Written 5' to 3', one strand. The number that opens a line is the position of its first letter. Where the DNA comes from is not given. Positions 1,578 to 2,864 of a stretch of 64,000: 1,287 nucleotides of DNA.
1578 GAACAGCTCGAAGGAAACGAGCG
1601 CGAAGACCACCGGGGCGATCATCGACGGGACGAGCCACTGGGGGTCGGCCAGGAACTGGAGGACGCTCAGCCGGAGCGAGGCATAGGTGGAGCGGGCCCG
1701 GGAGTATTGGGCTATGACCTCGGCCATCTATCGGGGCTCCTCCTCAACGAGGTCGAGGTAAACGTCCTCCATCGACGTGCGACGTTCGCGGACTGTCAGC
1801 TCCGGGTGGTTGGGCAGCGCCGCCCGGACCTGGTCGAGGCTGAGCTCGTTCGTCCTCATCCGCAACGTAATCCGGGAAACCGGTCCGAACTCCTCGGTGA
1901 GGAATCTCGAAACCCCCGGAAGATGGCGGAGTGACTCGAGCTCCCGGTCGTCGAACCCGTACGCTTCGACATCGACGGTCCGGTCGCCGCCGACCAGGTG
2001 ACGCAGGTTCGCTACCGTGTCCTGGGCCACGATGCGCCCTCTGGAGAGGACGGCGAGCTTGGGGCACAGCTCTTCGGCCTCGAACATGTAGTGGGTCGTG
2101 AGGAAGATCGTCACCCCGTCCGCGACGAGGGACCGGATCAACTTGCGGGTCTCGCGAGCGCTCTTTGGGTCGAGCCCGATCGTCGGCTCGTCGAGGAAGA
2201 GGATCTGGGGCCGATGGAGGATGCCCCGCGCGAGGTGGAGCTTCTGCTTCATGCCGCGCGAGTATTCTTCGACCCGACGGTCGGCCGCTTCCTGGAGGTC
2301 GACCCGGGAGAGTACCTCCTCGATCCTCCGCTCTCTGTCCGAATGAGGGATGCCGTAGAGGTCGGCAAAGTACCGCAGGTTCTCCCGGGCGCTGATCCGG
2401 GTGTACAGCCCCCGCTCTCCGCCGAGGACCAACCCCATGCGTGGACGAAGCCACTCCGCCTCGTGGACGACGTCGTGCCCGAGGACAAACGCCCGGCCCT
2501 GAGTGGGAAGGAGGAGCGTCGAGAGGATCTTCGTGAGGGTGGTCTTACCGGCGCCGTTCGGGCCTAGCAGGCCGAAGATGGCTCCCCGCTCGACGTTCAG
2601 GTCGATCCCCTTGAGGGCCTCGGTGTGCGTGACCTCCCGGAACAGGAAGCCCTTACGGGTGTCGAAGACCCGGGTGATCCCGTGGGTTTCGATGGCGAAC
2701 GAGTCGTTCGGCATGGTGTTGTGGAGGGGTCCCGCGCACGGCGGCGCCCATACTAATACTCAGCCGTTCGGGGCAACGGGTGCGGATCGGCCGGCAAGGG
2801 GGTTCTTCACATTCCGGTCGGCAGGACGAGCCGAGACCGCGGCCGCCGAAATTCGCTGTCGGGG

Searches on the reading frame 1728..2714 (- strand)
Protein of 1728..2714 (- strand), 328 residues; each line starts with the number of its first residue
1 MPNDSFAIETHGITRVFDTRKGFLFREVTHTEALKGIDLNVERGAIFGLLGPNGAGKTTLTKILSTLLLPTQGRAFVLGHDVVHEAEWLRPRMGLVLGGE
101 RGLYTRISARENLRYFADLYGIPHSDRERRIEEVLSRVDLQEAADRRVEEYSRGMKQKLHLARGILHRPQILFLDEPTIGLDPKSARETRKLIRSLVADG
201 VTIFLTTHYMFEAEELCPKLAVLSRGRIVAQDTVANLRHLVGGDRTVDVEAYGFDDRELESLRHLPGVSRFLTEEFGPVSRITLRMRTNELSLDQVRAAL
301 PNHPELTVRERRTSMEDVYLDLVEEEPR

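Call 7: search_protein_families(library=pfam, proteins=[window:1728-2714:-])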
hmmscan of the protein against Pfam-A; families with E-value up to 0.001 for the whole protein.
window:1728-2714:- (328 aa): 4 families
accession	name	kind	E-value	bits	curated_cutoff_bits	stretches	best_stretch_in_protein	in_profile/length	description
PF00005.33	ABC_tran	-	2.6e-30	106.2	25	1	34-178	1-136/137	ABC transporter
PF13304.12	AAA_21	-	3.3e-12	47.5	27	1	125-208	211-298/304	AAA domain, putative AbiEii toxin, Type IV TA system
PF13175.12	AAA_15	-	0.00045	20.4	32.1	0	167-208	327-369/374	AAA ATPase domain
PF13555.12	AAA_29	-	0.00095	19.3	27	0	40-76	18-54/61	P-loop containing region of AAA domain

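Call 8: search_protein_families(library=ncbifam, proteins=[window:1728-2714:-])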
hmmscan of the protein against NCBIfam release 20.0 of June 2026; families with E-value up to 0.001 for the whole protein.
window:1728-2714:- (328 aa): 186 families (the best 25 are shown)
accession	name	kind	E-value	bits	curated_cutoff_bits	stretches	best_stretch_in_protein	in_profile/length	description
TIGR01188.1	drrA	subfamily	1.6e-85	287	312.45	1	30-322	5-300/302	daunorubicin resistance ABC transporter, ATP-binding protein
TIGR03522.1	GldA_ABC_ATP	equivalog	5.5e-53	180.4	402.6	1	28-264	12-246/301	gliding motility-associated ABC transporter ATP-binding subunit GldA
NF033858.1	ABC2_perm_RbbA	equivalog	3.1e-51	174.3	1050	1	32-239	280-486/909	ribosome-associated ATPase/putative transporter RbbA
NF010059.0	PRK13536.1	equivalog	7.6e-51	172.9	549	1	34-324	59-337/342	nodulation factor ABC transporter ATP-binding protein NodI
TIGR03864.1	PQQ_ABC_ATP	hypoth_equivalog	7.7e-51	172.8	302.25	1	30-243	13-225/236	ABC transporter, ATP-binding subunit, PQQ-dependent alcohol dehydrogenase system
NF010060.0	PRK13537.1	equivalog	1.4e-49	168.7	521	1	33-324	30-309/314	nodulation factor ABC transporter ATP-binding protein NodI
TIGR01288.1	nodI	equivalog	1.4e-46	158.9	424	1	37-325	23-299/303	nodulation factor ABC transporter ATP-binding protein NodI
TIGR03740.1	galliderm_ABC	subfamily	2.1e-45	155.1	309.75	1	28-235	10-209/223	lantibiotic protection ABC transporter ATP-binding subunit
NF000106.1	40850658_otr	exception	2e-40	139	750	1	25-249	20-242/351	oxytetracycline efflux ABC transporter Otr(C) ATP-binding subunit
TIGR04406.1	LPS_export_lptB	equivalog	6.2e-34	117.3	240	1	29-236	12-221/239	LPS export ABC transporter ATP-binding protein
TIGR04521.1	ECF_ATPase_2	equivalog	1.3e-33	116.3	330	1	29-236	16-231/279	energy-coupling factor transporter ATPase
TIGR00968.1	3a0106s01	subfamily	5.3e-33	114.5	342.75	1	29-236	11-217/237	sulfate ABC transporter ATP-binding protein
TIGR04520.1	ECF_ATPase_1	equivalog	8.1e-33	114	315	1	25-236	10-222/269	energy-coupling factor transporter ATPase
TIGR02673.1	FtsE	equivalog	9.3e-33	113.7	264.85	1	29-210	13-197/214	cell division ATP-binding protein FtsE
TIGR03873.1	F420-0_ABC_ATP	hypoth_equivalog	1.7e-32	112.7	372.4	1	33-236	16-223/256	putative F420-0 ABC transporter ATP-binding protein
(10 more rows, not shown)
